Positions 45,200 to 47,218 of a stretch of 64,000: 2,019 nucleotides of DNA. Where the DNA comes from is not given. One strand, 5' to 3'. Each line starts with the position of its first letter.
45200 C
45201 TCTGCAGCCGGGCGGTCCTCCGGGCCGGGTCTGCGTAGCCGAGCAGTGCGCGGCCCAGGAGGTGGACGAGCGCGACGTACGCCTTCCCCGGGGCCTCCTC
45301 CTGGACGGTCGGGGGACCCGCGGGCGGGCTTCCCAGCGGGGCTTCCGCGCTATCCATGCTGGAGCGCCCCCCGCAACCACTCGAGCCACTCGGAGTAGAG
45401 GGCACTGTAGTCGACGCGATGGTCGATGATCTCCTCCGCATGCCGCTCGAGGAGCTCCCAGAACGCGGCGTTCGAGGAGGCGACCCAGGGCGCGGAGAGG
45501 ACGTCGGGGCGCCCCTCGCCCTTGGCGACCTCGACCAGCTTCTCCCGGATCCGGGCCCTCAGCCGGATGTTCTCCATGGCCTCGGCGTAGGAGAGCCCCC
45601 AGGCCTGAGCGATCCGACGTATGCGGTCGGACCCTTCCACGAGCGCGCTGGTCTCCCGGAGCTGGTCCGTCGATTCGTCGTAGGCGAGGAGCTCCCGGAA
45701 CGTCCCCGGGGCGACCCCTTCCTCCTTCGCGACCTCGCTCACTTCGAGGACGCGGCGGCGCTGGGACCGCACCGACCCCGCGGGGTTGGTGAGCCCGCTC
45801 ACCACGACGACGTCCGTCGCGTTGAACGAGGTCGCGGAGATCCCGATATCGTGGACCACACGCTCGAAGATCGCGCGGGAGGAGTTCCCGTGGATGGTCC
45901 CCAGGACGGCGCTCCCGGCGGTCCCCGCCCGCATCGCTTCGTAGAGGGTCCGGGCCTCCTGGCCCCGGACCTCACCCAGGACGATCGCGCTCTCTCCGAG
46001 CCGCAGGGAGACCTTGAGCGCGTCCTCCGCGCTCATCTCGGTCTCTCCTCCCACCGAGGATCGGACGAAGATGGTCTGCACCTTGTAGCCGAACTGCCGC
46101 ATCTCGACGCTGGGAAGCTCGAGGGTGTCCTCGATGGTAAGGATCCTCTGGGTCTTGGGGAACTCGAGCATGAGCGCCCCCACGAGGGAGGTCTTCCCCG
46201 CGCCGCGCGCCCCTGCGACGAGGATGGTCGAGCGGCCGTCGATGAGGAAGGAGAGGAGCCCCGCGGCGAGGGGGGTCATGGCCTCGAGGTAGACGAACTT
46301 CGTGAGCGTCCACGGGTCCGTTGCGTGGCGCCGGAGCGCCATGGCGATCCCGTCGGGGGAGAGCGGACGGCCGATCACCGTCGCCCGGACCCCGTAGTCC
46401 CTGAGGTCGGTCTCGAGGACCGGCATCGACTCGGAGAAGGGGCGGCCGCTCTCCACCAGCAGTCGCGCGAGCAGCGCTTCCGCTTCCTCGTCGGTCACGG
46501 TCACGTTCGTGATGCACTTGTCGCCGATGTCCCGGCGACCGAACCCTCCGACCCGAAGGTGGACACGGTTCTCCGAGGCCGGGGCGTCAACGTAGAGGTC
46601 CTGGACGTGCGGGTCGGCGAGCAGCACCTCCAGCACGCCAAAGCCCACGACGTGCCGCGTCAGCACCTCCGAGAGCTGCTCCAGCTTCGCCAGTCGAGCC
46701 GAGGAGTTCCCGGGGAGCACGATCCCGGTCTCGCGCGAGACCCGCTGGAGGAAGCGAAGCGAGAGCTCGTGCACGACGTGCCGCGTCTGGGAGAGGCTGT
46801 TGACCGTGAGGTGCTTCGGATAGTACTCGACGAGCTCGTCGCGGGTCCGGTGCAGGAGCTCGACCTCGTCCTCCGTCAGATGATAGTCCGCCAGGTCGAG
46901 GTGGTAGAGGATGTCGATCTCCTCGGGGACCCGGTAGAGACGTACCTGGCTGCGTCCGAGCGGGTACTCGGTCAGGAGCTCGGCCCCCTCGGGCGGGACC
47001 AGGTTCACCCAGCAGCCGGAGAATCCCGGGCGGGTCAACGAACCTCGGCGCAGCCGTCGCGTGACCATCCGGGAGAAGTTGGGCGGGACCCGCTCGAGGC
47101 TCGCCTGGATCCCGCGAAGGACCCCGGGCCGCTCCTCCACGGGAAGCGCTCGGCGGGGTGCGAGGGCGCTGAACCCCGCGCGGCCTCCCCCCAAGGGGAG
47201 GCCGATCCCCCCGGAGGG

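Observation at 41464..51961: Archaeal type-IV-pilus-like operon with five pilin-like genes and unnamed accessory genes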

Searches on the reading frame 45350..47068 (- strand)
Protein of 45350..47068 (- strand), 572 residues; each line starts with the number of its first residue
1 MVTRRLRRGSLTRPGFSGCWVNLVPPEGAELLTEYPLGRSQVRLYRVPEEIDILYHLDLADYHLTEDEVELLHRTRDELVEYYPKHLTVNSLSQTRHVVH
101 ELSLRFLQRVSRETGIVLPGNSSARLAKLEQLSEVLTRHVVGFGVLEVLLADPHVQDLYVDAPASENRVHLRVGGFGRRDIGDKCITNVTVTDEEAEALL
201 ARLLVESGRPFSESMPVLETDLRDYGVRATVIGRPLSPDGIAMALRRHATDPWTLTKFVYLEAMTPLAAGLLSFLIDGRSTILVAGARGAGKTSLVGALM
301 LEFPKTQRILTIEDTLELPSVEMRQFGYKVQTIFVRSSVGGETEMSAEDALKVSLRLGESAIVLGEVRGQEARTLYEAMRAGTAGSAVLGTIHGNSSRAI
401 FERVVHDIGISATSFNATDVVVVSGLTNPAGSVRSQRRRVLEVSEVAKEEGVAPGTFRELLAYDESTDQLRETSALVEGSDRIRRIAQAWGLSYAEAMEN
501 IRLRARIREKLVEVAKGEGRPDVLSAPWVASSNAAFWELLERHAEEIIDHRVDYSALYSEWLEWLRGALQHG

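Call 18: find_homologous_proteins(query=window:45350-47068:-, max_evalue=1e-10)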
Query window:45350-47068:- (572 aa): 3893 proteins with E <= 1e-10 among 8000 candidates; the best 120 are listed.
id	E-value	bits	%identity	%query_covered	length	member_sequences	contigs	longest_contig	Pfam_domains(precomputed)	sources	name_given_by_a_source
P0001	0.0e+0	1169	92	100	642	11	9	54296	PF00437.27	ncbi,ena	-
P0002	0.0e+0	1082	85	98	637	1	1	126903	PF00437.27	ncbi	-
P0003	8.6e-254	862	67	99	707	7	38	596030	PF00437.27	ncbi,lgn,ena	-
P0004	5.8e-250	849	66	99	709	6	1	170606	PF00437.27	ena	-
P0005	1.4e-246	838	65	99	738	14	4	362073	PF13240.12,PF00437.27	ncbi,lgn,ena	-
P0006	9.4e-245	832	65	99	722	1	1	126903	PF13240.12,PF00437.27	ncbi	-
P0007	6.1e-243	826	64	99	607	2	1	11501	PF00437.27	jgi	jgi:archaeal flagellar protein FlaI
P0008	1.2e-239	815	64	100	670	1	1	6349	PF00437.27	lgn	-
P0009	7.7e-239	812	63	99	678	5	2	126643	PF00437.27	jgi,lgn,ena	-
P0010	1.3e-232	792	61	99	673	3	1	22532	PF00437.27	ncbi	-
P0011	6.1e-232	789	63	99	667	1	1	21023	PF00437.27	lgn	-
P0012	1.2e-226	772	61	100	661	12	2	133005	PF13240.12,PF00437.27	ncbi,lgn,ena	-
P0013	8.8e-223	759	59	99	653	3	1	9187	PF00437.27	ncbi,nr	ncbi:MAG: Flp pilus assembly complex ATPase component TadA [Candidatus Thermoplasmatota archaeon]|nr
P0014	2.9e-214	731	58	100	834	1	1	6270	PF00437.27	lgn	-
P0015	5.1e-214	730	58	100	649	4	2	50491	PF00437.27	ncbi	ncbi:MAG: ATPase, T2SS/T4P/T4SS family [Thermoplasmata archaeon]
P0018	9.6e-196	670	54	99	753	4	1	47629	PF00437.27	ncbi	ncbi:MAG: ATPase, T2SS/T4P/T4SS family [Thermoplasmata archaeon]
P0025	5.8e-189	648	51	100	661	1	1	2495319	PF00437.27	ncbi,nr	ncbi:MAG: type II/IV secretion system ATPase subunit [Thermoplasmata archaeon]|nr:MAG: type II/IV se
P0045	3.1e-183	629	54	100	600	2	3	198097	PF00437.27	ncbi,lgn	ncbi:MAG: type II/IV secretion system ATPase subunit [Thermoplasmata archaeon]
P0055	3.3e-180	619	49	100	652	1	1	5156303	PF00437.27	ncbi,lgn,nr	ncbi:MAG: type II/IV secretion system ATPase subunit [Thermoplasmata archaeon]|nr:MAG: type II/IV se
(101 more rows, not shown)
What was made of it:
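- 45350..47740 (-): g5: 796-aa secretion-superfamily ATPase. Layout: Zn ribbon (aa 3-23), Pro-rich tether (about aa 30-200), N-domain, then the T2SSE core (Walker A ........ at 510, with Asp, Walker B and His boxes). Thousands of Thermoplasmata relatives (call 18).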

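Call 19: find_encoding_contigs(protein=P0025, flank=10000, max_places=2)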
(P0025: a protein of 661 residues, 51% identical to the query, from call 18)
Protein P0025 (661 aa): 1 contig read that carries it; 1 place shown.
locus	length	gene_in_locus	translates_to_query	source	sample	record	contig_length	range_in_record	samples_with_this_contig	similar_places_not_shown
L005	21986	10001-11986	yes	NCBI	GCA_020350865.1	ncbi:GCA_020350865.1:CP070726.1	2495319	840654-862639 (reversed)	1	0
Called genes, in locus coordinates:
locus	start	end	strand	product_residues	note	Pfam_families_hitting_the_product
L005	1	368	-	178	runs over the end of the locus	PF01558:POR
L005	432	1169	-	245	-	PF02775:TPP_enzyme_C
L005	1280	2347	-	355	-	PF01855:POR_N, PF02780:Transketolase_C, PF17147:PFOR_II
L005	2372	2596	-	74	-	PF14697:Fer4_21 (weak), PF25160:LdpA_Fe-S-bd (weak), PF00037:Fer4, PF13237:Fer4_10 (faint), PF12797:Fer4_2 (weak), PF12837:Fer4_6 (weak), PF12838:Fer4_7, PF13187:Fer4_9 (weak), +1 more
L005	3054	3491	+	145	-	-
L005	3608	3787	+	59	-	PF12797:Fer4_2 (weak), PF12837:Fer4_6 (weak), PF00037:Fer4, PF13237:Fer4_10, PF14697:Fer4_21, PF12838:Fer4_7, PF13187:Fer4_9, PF00037:Fer4, +4 more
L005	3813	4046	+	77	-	PF01037:AsnC_trans_reg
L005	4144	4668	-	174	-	-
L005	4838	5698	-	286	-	PF24830:DUF7714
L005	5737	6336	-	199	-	PF01047:MarR (weak), PF13404:HTH_AsnC-type, PF13412:HTH_24, PF01037:AsnC_trans_reg, PF08394:Arc_trans_TRASH (weak), PF24273:TRASH_HVO_1752_C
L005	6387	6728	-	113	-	-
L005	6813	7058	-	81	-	-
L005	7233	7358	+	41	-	PF09851:SHOCT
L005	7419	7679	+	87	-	-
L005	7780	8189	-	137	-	PF23957:DUF7286 (weak)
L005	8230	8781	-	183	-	-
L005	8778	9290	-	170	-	-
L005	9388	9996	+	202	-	-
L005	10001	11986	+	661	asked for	PF00437:T2SSE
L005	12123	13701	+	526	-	-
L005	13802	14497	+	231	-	-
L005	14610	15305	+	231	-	PF02463:SMC_N (faint), PF00005:ABC_tran, PF13238:AAA_18 (faint)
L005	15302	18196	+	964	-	PF12704:MacB_PCD, PF02687:FtsX, PF12704:MacB_PCD (weak), PF02687:FtsX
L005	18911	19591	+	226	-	PF00025:Arf (weak), PF00071:Ras, PF08477:Roc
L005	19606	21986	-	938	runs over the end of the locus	-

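Call 20: find_encoding_contigs(protein=P0003, flank=10000, max_places=2)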
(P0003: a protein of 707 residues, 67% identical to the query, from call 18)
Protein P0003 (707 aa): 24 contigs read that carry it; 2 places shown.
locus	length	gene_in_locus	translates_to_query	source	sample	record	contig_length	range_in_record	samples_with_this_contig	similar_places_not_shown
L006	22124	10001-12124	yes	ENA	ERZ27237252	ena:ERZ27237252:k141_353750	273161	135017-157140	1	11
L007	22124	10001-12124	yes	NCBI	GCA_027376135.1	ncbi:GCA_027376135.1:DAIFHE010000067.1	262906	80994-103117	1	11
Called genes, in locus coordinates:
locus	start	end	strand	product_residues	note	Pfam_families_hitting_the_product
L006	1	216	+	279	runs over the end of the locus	PF13620:CarboxypepD_reg, PF13715:CarbopepD_reg_2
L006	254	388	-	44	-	-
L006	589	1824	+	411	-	PF23235:WHD_3rd_Lhr (weak), PF06224:AlkZ-like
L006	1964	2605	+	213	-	PF13302:Acetyltransf_3, PF00583:Acetyltransf_1 (weak)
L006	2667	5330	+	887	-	PF00133:tRNA-synt_1, PF09334:tRNA-synt_1g (weak), PF08264:Anticodon_1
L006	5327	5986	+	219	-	PF00702:Hydrolase, PF06888:Put_Phosphatase (weak), PF08282:Hydrolase_3 (faint), PF12710:HAD, PF13419:HAD_2 (weak)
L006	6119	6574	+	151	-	-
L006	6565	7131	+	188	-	-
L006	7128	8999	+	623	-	-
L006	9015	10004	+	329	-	-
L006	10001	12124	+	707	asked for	PF00437:T2SSE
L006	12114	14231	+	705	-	-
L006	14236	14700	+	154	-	-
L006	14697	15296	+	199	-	-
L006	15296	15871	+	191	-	-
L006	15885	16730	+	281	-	-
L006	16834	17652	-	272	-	-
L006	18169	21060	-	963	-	PF02369:Big_1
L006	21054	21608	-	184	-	PF02369:Big_1 (weak)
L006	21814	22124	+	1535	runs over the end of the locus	-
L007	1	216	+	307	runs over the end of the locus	PF13620:CarboxypepD_reg, PF13715:CarbopepD_reg_2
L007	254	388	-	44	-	-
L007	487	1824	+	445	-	PF23235:WHD_3rd_Lhr (weak), PF06224:AlkZ-like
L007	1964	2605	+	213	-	PF13302:Acetyltransf_3, PF00583:Acetyltransf_1 (weak)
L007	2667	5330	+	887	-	PF00133:tRNA-synt_1, PF09334:tRNA-synt_1g (weak), PF08264:Anticodon_1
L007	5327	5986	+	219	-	PF00702:Hydrolase, PF06888:Put_Phosphatase (weak), PF08282:Hydrolase_3 (faint), PF12710:HAD, PF13419:HAD_2 (weak)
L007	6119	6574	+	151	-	-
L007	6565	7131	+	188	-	-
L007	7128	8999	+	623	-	-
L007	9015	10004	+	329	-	-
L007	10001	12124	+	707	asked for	PF00437:T2SSE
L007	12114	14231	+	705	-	-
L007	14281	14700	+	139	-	-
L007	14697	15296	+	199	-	-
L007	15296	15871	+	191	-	-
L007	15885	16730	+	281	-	-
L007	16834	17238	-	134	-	-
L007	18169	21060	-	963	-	PF02369:Big_1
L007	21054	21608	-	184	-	PF02369:Big_1 (weak)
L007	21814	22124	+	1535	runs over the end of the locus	-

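Call 21: find_encoding_contigs(protein=P0012, flank=10000, max_places=1)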
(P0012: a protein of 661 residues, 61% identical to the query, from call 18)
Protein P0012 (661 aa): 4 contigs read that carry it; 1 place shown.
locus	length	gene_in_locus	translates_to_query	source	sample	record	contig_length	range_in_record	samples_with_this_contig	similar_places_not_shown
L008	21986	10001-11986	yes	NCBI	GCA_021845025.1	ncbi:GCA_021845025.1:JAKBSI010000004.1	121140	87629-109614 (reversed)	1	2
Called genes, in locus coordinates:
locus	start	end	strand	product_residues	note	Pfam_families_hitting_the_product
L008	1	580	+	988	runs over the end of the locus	-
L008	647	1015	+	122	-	-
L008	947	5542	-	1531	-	-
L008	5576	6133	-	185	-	-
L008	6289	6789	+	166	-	-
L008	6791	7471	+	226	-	-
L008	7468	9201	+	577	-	-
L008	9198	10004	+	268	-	-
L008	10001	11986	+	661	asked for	PF13240:Zn_Ribbon_1 (weak), PF00437:T2SSE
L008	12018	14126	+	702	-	-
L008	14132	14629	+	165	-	-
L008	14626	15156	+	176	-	-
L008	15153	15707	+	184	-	PF23928:DUF7266 (faint)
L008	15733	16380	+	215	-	-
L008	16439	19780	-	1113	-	PF13620:CarboxypepD_reg (faint), PF17802:SpaA (faint)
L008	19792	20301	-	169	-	PF14321:DUF4382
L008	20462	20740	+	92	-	-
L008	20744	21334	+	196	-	PF12802:MarR_2 (weak), PF13463:HTH_27 (faint), PF01047:MarR (faint), PF01978:TrmB (faint), PF09339:HTH_IclR (faint), PF12840:HTH_20 (weak), PF24266:HTH_HVO_0163_N, PF12802:MarR_2 (weak), +2 more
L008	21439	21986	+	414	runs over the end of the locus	-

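Call 22: find_encoding_contigs(protein=P0018, flank=10000, max_places=1)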
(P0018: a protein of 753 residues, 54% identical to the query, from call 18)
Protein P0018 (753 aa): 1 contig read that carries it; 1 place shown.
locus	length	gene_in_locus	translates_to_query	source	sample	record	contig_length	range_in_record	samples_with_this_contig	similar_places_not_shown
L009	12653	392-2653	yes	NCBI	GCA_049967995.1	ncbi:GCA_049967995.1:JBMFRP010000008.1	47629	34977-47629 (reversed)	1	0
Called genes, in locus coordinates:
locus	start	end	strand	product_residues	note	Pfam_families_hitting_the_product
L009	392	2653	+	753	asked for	PF00437:T2SSE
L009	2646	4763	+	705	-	-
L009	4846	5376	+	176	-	PF13240:Zn_Ribbon_1 (weak)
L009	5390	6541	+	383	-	PF00162:PGK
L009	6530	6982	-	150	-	PF08617:CGI-121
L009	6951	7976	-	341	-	PF12705:PDDEXK_1 (faint), PF01930:Cas_Cas4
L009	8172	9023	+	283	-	PF00294:PfkB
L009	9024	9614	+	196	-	PF00293:NUDIX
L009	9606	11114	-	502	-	PF02142:MGS, PF01808:AICARFT_IMPCHas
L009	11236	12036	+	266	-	PF01791:DeoC, PF22649:Cgl0159 (weak)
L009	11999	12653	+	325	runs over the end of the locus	PF01959:DHQS, PF26558:DHQS_2nd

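Call 23: find_encoding_contigs(protein=P0045, flank=10000, max_places=1)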
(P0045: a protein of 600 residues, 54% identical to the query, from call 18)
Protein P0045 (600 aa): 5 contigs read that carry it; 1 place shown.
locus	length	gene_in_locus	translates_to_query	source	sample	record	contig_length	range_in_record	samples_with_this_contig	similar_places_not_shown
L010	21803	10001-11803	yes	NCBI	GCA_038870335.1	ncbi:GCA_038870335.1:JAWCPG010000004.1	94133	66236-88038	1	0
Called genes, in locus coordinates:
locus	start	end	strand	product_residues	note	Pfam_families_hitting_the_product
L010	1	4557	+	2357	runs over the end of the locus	PF02516:STT3, PF22627:AglB_core-like (weak), PF13620:CarboxypepD_reg (weak), PF13715:CarbopepD_reg_2 (faint), PF14686:fn3_3 (faint), PF17210:SdrD_B (faint), PF13620:CarboxypepD_reg (weak), PF10633:NPCBM_assoc (weak), +2 more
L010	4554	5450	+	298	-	PF07705:CARDB (weak)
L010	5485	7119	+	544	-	PF07088:GvpD_P-loop, PF23442:DUF7125 (faint), PF06745:ATPase (weak), PF20440:GvpD_bR2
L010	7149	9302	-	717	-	-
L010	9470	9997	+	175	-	-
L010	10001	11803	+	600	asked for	PF00437:T2SSE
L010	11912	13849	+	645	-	PF00482:T2SSF (weak)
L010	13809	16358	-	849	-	PF00403:HMA, PF00122:E1-E2_ATPase, PF00702:Hydrolase, PF08282:Hydrolase_3 (faint)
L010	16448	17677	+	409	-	PF00483:NTP_transferase, PF12804:NTP_transf_3, PF00132:Hexapep, PF25084:LbH_EIF2B, PF25087:GMPPB_C, PF00132:Hexapep, PF14602:Hexapep_2 (weak), PF00132:Hexapep (weak), +2 more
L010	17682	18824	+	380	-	PF13439:Glyco_transf_4, PF13477:Glyco_trans_4_2 (weak), PF13579:Glyco_trans_4_4, PF00534:Glycos_transf_1, PF20706:GT4-conflict (weak), PF13692:Glyco_trans_1_4, PF13524:Glyco_trans_1_2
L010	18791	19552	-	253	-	PF01869:BcrAD_BadFG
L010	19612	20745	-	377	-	PF06050:HGD-D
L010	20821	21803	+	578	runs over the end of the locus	PF07969:Amidohydro_3, PF01979:Amidohydro_1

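Call 25: search_protein_families(library=pfam, proteins=[L008:6289-6789:+, L008:6791-7471:+, L008:14132-14629:+, L008:14626-15156:+, L008:15153-15707:+, L006:6565-7131:+, L006:14236-14700:+, L006:14697-15296:+, L006:15296-15871:+, L008:9198-10004:+], max_evalue=10)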
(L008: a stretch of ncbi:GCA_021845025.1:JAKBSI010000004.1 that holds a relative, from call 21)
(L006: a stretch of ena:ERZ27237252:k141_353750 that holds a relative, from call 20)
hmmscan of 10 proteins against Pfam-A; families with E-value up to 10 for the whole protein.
L008:6289-6789:+ (166 aa): 1 family
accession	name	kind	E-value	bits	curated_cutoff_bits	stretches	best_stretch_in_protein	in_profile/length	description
PF25197.1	DPC4_N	-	0.24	11.7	27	1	64-75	17-28/35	Diatom pyrenoid component 4 N-terminal motif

L008:6791-7471:+ (226 aa): 0 families

L008:14132-14629:+ (165 aa): 0 families

L008:14626-15156:+ (176 aa): 3 families
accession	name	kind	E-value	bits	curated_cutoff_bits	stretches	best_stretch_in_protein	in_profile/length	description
PF19865.4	DUF6338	-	0.038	14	26.5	1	7-66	73-126/205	Family of unknown function (DUF6338)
PF13800.11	Sigma_reg_N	-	0.22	12.3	26.3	1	18-54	17-53/91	Sigma factor regulator N-terminal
PF03579.19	SHP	-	0.48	10.6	27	1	17-37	23-43/65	Small hydrophobic protein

L008:15153-15707:+ (184 aa): 1 family
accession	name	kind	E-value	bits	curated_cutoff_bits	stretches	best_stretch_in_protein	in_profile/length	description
PF23928.1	DUF7266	-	2.9e-05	24.3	27.6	1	6-98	13-99/145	Family of unknown function (DUF7266)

L006:6565-7131:+ (188 aa): 0 families

L006:14236-14700:+ (154 aa): 2 families
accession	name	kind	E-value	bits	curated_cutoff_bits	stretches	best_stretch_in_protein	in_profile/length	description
PF17789.7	MG4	-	0.099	13.3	24.7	1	71-147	17-90/95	Macroglobulin domain MG4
PF02369.22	Big_1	-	0.11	13.1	34.9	1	70-108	19-62/93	Bacterial Ig-like domain (group 1)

L006:14697-15296:+ (199 aa): 0 families

L006:15296-15871:+ (191 aa): 0 families

L008:9198-10004:+ (268 aa): 0 families

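Call 30: search_dna_similar(query=window:45350-46798:-, collection=plasmids, mode=protein, max_rows=30, max_evalue=1e-20)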
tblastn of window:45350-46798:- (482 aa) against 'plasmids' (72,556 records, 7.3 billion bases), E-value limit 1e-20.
Records with a match: 356; places in all: 363; records where one place covers at least 80% of the query: 0.
Best place of each record, by identity: <60% 356.
By first word of the organism name: Ralstonia 133; Sinorhizobium 76; Rhizobium 57; Pseudosulfitobacter 29; Sphingobium 10; Burkholderia 6; Azospirillum 5; Novosphingobium 4; Cupriavidus 4; Vibrio 4; and 21 more.
By predicted mobility (MOB-suite, as given by PLSDB): non-mobilizable 154; mobilizable 110; conjugative 92.
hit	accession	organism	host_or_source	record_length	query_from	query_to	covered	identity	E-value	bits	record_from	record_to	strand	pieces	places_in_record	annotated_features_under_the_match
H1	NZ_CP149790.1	Haloterrigena sp. KLK7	cell culture,salt lake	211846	44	331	60%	41.2%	1e-53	202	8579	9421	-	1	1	type II/IV secretion system ATPase subunit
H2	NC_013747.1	Haloterrigena turkmenica DSM 5511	-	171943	44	332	60%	40.4%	8e-52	196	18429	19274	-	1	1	type II/IV secretion system ATPase subunit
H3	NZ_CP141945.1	Novosphingobium sp. RL4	Rheum palmatum L.,Single ...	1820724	1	375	78%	29.5%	2e-21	105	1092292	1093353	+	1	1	none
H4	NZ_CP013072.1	Sphingobium indicum B90A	sugarcane rhizosphere soil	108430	31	375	72%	31.2%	1e-24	115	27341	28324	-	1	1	CpaF family protein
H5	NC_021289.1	Caballeronia insecticola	-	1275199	46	407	75%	29.5%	3e-25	117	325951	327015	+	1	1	none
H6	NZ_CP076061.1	Cupriavidus sp. EM10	Pure-cultured cell,sewage water sludge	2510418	37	356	66%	33.2%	1e-26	121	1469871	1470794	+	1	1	none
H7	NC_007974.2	Cupriavidus metallidurans CH34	-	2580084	37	356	66%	32.9%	6e-28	125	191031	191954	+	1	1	none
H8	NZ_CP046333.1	Cupriavidus metallidurans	sedimentation pond in a zinc factory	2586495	37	356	66%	32.9%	6e-28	125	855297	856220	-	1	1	none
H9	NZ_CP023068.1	Sinorhizobium sojae CCBAU 05684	G.max,nodule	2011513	22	374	73%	29.8%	7e-26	119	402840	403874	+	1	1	record has no annotation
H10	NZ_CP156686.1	Burkholderia stagnalis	Bacterial cells,soils collected in ...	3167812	7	361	74%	29.6%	5e-26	119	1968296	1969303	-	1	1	none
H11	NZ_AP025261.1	Paraburkholderia terrae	-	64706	5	361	74%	29.3%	4e-28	126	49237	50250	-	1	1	CpaF family protein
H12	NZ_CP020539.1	Sphingobium herbicidovorans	cell culture,soil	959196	31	375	72%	30.3%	8e-23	110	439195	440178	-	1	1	CpaF family protein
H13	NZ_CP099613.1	Methylobacterium sp.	Arabidopsis thaliana,pure culture,leaf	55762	38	361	67%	32.1%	2e-26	120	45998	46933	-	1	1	CpaF family protein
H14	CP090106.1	Sinorhizobium meliloti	Medicago,Cell culture,Plant nodule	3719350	26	361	70%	30.9%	1e-29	130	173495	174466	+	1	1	tadA: Flp pilus assembly complex ATPase component TadA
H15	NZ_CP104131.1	Sinorhizobium sp. K101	Phaseolus vulgaris,cell ...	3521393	26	361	70%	30.9%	3e-29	129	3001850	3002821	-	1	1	none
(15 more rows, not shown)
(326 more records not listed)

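Call 31: get_annotated_region(hit=H2, flank=9000)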
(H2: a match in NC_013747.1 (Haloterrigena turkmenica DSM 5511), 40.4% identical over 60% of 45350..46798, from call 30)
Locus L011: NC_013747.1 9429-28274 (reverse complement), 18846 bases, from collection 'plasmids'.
description: Haloterrigena turkmenica DSM 5511 plasmid pHTUR04, complete sequence
organism: Haloterrigena turkmenica DSM 5511 (NCBI taxid 543526)
taxonomy: Archaea; Euryarchaeota; Halobacteria; Halobacteriales; Natrialbaceae; Haloterrigena; Haloterrigena turkmenica; Haloterrigena turkmenica DSM 5511
host: -; source: -; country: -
typing (MOB-suite, as given by PLSDB): non-mobilizable
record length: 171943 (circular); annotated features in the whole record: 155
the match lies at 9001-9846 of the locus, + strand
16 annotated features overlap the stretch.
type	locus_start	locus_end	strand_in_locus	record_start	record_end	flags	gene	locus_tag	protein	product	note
CDS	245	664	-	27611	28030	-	-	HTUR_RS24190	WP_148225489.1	hypothetical protein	-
CDS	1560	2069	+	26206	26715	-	-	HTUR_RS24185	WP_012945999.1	hypothetical protein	-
CDS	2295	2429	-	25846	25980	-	-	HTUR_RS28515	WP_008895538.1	hypothetical protein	-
CDS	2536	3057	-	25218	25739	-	-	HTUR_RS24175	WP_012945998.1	SHOCT domain-containing protein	-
CDS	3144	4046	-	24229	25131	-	-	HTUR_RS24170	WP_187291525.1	ribonucleotide-diphosphate reductase subunit beta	GO:0009263 - deoxyribonucleotide biosynthetic process [Evidence IEA]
CDS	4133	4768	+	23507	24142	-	-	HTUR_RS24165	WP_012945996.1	helix-turn-helix domain-containing protein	-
CDS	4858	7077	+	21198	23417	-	-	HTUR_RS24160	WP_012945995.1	AAA family ATPase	-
CDS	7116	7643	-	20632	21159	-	-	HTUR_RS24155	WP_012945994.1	hypothetical protein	-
CDS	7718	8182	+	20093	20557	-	-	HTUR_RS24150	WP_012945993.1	hypothetical protein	-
CDS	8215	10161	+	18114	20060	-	-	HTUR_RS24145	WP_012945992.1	type II/IV secretion system ATPase subunit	-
CDS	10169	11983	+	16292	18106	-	-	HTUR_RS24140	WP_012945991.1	secretion system protein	-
CDS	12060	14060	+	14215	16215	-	-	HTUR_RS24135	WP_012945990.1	DEAD/DEAH box helicase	-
CDS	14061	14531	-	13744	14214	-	-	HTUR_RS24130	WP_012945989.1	hypothetical protein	-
CDS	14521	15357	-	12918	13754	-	-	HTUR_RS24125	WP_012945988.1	ParA family protein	-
CDS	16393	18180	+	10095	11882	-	-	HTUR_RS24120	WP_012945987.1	DUF87 domain-containing protein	-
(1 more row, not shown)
